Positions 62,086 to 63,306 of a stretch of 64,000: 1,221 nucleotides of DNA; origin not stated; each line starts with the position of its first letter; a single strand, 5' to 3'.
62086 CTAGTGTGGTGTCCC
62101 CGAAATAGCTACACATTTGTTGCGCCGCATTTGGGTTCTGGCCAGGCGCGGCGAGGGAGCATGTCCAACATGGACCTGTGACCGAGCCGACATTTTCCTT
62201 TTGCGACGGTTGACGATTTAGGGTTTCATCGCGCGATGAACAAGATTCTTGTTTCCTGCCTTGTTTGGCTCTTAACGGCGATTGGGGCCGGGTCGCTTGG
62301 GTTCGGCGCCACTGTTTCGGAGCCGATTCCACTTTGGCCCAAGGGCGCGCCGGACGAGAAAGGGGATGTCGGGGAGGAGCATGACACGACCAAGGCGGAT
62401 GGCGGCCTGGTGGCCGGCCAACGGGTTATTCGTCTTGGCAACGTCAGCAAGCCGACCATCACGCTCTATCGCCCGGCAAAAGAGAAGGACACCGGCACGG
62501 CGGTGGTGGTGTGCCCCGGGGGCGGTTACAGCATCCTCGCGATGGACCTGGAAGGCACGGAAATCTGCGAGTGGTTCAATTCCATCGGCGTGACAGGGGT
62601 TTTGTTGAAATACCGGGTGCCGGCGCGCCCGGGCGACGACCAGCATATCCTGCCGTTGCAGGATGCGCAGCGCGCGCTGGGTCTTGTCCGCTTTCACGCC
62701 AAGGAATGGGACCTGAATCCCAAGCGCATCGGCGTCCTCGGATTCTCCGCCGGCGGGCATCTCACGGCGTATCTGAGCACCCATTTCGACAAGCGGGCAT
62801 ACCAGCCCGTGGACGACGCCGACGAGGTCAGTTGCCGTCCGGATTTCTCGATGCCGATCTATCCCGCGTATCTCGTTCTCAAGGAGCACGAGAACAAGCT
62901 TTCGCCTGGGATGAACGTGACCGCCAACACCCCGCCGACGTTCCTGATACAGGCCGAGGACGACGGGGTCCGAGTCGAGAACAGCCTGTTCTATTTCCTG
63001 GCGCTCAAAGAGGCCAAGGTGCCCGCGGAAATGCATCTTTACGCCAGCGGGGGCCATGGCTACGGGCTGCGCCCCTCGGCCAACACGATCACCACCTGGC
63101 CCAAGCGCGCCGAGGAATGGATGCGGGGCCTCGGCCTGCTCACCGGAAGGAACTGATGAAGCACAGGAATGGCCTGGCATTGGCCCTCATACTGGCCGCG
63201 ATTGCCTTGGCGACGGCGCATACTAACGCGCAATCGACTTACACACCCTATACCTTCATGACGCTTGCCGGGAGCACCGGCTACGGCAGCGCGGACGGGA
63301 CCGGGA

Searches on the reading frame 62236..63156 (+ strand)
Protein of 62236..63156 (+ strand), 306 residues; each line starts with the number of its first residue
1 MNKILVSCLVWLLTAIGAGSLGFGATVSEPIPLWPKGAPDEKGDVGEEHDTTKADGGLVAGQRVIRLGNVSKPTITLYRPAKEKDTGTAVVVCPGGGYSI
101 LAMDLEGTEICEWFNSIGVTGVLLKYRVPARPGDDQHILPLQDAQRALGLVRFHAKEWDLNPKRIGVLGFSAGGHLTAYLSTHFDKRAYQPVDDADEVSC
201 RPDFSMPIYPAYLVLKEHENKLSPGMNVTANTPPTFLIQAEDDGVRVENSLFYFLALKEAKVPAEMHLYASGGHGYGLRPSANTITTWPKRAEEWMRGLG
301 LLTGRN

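Call 52: find_encoding_contigs(protein=window:62236-63156:+, flank=10000, max_places=1)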
Protein window:62236-63156:+ (306 aa): 7 contigs read that carry it; 1 place shown.
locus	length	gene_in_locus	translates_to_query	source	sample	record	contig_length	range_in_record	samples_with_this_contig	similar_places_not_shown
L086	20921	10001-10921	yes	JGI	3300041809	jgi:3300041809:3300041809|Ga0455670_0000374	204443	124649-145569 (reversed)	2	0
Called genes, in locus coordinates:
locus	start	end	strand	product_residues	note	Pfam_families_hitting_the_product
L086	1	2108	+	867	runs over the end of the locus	-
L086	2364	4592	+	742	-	PF08447:PAS_3, PF08448:PAS_4 (weak), PF13426:PAS_9 (weak), PF01590:GAF (weak), PF13185:GAF_2, PF08448:PAS_4, PF07730:HisKA_3, PF02518:HATPase_c, +3 more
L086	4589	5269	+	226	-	PF00072:Response_reg, PF08281:Sigma70_r4_2, PF00196:GerE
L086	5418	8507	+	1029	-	PF07676:PD40 (faint), PF26549:Tricorn_N (faint), PF26550:Tricorn_2nd (faint)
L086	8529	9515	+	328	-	-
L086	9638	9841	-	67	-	-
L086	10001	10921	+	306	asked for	PF20434:BD-FAE, PF07859:Abhydrolase_3 (weak), PF00326:Peptidase_S9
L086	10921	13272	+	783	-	PF02393:US22 (faint), PF05787:PhoX (faint), PF13449:Phytase-like (faint), PF01731:Arylesterase (faint), PF06977:SdiA-regulated (faint), PF01436:NHL (weak), PF08450:SGL (weak), PF01436:NHL (weak), +4 more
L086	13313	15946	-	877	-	PF02861:Clp_N, PF05621:TniB (weak), PF00004:AAA, PF17871:AAA_lid_9, PF00004:AAA, PF07724:AAA_2, PF07728:AAA_5, PF10431:ClpB_D2-small, +8 more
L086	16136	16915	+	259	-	PF05050:Methyltransf_21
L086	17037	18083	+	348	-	PF08240:ADH_N, PF16912:Glu_dehyd_C, PF00107:ADH_zinc_N, PF13602:ADH_zinc_N_2 (weak)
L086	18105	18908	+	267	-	PF00106:adh_short, PF08659:KR, PF13561:adh_short_C2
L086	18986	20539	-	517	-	PF02142:MGS, PF01808:AICARFT_IMPCHas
